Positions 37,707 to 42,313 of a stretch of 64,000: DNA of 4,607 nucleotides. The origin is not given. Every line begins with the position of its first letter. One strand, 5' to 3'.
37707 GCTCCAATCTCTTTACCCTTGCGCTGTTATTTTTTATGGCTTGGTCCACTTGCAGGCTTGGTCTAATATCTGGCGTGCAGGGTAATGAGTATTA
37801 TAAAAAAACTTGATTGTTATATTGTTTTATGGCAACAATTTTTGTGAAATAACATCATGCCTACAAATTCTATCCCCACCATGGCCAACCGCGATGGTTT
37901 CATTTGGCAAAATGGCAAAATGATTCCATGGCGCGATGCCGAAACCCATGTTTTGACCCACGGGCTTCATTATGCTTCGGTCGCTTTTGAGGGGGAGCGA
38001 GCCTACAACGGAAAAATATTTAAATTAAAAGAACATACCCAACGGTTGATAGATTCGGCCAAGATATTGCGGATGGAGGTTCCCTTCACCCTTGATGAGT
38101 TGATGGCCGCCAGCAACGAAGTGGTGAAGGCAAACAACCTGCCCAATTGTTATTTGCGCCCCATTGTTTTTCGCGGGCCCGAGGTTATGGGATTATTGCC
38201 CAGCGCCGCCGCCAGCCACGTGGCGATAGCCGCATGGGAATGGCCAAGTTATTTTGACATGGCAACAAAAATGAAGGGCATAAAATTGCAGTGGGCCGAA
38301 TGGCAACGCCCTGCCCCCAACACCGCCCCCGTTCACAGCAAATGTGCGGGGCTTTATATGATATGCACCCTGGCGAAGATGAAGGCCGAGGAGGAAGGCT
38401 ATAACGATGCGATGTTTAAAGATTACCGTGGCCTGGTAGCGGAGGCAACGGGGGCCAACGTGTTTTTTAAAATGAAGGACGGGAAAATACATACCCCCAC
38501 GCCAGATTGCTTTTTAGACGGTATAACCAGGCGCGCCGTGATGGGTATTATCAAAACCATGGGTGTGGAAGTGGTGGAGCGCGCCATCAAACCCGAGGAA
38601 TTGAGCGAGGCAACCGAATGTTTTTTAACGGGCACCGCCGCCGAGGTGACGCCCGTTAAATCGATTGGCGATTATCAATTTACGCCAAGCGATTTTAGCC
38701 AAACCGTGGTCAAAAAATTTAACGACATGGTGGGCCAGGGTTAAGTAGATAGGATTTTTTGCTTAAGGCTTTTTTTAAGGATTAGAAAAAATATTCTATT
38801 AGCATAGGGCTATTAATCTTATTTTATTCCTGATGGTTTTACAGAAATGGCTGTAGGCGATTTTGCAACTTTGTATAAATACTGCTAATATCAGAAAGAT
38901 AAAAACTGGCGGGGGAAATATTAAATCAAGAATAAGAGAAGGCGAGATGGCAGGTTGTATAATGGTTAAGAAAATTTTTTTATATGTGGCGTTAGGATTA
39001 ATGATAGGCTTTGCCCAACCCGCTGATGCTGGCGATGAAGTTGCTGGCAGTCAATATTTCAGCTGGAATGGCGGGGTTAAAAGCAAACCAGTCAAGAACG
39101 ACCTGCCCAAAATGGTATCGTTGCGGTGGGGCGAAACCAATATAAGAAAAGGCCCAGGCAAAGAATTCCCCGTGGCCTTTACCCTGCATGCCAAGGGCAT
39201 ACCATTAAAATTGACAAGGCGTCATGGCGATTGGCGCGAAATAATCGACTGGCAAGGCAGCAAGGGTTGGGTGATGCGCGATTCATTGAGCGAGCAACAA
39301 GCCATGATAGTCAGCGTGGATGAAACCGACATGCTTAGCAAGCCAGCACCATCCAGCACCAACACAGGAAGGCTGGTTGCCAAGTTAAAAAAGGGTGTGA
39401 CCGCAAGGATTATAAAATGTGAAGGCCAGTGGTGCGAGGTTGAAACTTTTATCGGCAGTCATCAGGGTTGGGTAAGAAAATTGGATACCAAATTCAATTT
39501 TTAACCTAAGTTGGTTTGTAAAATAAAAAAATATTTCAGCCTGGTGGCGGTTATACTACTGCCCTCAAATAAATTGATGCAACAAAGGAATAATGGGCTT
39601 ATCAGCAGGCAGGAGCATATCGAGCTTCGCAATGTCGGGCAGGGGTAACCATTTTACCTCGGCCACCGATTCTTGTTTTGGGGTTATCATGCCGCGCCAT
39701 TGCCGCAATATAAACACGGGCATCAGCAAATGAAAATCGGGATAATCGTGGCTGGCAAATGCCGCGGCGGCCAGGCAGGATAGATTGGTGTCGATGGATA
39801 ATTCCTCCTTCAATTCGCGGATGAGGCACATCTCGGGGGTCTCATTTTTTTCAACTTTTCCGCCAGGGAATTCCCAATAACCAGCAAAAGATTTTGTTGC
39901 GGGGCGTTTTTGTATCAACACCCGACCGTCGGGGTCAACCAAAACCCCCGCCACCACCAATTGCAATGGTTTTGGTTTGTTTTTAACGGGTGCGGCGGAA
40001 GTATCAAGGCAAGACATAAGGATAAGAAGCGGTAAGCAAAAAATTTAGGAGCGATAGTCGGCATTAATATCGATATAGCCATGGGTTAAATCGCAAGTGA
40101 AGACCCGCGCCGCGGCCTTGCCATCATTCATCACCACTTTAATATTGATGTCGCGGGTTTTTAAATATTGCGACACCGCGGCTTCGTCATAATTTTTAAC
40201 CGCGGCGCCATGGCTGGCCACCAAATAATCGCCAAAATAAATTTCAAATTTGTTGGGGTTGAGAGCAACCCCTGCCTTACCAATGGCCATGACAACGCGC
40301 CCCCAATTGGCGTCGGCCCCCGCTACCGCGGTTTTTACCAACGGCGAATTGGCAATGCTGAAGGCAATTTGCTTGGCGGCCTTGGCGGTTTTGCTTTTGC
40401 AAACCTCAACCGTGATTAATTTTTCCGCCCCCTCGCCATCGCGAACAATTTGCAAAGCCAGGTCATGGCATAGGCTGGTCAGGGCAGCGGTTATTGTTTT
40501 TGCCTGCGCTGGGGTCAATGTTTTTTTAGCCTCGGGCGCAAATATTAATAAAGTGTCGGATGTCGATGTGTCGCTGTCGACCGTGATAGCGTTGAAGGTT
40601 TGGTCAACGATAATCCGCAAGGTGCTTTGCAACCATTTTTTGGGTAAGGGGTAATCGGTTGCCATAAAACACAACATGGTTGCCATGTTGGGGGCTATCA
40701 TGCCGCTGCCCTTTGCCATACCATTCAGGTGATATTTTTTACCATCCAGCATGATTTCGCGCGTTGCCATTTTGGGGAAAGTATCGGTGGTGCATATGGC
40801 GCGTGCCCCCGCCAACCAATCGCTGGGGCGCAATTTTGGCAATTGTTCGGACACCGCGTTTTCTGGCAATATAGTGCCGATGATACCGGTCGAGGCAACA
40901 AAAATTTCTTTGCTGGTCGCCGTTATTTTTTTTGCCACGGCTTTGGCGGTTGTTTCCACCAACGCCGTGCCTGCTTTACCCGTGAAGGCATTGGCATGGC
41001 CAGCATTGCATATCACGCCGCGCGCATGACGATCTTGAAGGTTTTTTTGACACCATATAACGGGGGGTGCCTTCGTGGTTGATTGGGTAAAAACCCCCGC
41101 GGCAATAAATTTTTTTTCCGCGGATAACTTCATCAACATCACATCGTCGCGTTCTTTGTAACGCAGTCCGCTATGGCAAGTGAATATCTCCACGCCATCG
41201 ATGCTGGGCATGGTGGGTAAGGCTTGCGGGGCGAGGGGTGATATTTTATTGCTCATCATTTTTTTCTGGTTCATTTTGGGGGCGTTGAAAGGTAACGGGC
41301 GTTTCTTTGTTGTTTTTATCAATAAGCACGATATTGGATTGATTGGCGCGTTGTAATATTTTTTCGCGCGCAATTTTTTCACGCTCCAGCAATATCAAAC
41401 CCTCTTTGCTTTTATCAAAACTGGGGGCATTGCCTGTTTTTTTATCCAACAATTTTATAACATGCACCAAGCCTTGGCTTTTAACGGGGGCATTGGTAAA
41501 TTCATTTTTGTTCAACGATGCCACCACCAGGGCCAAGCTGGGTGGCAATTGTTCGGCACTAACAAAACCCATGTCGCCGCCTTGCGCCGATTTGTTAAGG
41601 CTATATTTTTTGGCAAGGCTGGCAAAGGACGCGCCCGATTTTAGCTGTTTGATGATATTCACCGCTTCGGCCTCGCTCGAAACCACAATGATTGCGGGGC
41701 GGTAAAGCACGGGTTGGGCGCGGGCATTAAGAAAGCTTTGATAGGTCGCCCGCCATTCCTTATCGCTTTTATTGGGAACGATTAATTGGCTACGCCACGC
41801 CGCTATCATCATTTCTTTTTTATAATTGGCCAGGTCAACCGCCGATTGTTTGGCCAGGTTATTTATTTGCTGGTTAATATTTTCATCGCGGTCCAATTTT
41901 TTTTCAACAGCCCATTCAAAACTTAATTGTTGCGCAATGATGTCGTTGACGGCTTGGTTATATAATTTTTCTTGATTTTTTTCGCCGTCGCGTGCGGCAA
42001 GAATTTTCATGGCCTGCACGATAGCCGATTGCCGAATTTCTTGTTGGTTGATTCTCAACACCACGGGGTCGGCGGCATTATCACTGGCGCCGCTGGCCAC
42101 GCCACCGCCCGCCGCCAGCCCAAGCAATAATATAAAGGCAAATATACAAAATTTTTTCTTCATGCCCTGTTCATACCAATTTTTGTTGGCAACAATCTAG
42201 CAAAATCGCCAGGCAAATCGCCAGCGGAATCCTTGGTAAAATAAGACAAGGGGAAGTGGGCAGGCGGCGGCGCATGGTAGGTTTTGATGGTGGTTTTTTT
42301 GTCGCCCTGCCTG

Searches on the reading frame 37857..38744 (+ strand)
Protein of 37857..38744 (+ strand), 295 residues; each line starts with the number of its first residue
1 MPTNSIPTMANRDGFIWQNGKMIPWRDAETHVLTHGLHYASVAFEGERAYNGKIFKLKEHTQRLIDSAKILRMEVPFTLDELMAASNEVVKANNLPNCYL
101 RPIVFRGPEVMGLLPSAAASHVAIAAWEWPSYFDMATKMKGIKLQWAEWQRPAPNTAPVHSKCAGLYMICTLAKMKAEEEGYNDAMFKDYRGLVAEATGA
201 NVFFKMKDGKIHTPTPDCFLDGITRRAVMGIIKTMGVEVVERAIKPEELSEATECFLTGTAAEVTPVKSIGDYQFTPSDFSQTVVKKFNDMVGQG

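Call 69: search_protein_families(library=pfam, proteins=[window:37857-38744:+], max_evalue=0.000001)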
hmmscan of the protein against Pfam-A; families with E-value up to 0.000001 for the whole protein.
window:37857-38744:+ (295 aa): 1 family
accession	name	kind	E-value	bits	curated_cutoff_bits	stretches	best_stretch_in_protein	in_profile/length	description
PF01063.24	Aminotran_4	-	4.3e-50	171.1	28.5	1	43-270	2-223/223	Amino-transferase class IV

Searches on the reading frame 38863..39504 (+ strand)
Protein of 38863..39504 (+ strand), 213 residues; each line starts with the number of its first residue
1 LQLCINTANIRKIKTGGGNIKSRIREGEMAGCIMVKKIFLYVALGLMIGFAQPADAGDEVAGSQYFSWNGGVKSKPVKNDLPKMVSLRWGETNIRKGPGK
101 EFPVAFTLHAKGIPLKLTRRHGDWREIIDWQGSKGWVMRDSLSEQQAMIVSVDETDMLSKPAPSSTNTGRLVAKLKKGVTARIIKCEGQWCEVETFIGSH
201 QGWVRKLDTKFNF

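Call 69: search_protein_families(library=pfam, proteins=[window:38863-39504:+], max_evalue=0.000001)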
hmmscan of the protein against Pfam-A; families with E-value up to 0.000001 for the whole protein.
window:38863-39504:+ (213 aa): 2 families
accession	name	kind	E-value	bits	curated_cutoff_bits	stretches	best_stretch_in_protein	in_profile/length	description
PF06347.19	SH3_4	-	1.2e-19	70.3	24.1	1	91-143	4-55/56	Bacterial SH3 domain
PF08239.17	SH3_3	-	1.5e-12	48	27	0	91-142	2-53/54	Bacterial SH3 domain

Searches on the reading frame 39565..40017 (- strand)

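Call 69: search_protein_families(library=pfam, proteins=[window:39565-40017:-], max_evalue=0.000001)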
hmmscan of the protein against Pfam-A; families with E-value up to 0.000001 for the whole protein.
window:39565-40017:- (150 aa): 2 families
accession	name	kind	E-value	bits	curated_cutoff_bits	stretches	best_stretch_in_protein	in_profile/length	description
PF00293.34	NUDIX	-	1.2e-24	87.3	21.1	1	18-145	2-133/134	NUDIX domain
PF14815.12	NUDIX_4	-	2.2e-20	73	35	1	23-134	2-103/113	NUDIX domain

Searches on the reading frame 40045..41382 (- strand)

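Call 69: search_protein_families(library=pfam, proteins=[window:40045-41382:-], max_evalue=0.000001)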
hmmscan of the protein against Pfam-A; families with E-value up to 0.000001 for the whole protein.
window:40045-41382:- (445 aa): 1 family
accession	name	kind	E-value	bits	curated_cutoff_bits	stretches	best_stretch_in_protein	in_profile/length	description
PF01960.23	ArgJ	-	1.7e-132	442.2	32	1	68-445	4-377/377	ArgJ family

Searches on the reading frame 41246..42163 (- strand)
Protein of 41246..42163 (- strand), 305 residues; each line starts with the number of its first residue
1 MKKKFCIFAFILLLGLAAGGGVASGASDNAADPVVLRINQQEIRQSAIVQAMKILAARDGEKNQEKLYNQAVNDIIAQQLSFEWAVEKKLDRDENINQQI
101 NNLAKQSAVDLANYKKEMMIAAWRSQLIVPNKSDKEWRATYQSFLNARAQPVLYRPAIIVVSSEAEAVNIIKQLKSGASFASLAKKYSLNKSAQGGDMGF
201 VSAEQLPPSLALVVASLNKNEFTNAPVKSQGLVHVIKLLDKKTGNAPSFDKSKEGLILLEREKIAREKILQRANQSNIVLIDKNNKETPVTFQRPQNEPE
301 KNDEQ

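Call 69: search_protein_families(library=pfam, proteins=[window:41246-42163:-], max_evalue=0.000001)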
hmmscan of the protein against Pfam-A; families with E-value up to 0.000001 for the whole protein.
window:41246-42163:- (305 aa): 3 families
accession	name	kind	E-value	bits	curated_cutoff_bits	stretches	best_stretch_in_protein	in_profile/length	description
PF00639.27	Rotamase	-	3.1e-13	51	21.7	1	164-239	19-96/97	PPIC-type PPIASE domain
PF13616.12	Rotamase_3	-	3.9e-12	47.2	22.5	1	164-242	37-116/116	PPIC-type PPIASE domain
PF13145.12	Rotamase_2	-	7.3e-11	43.4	27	1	133-253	2-120/121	PPIC-type PPIASE domain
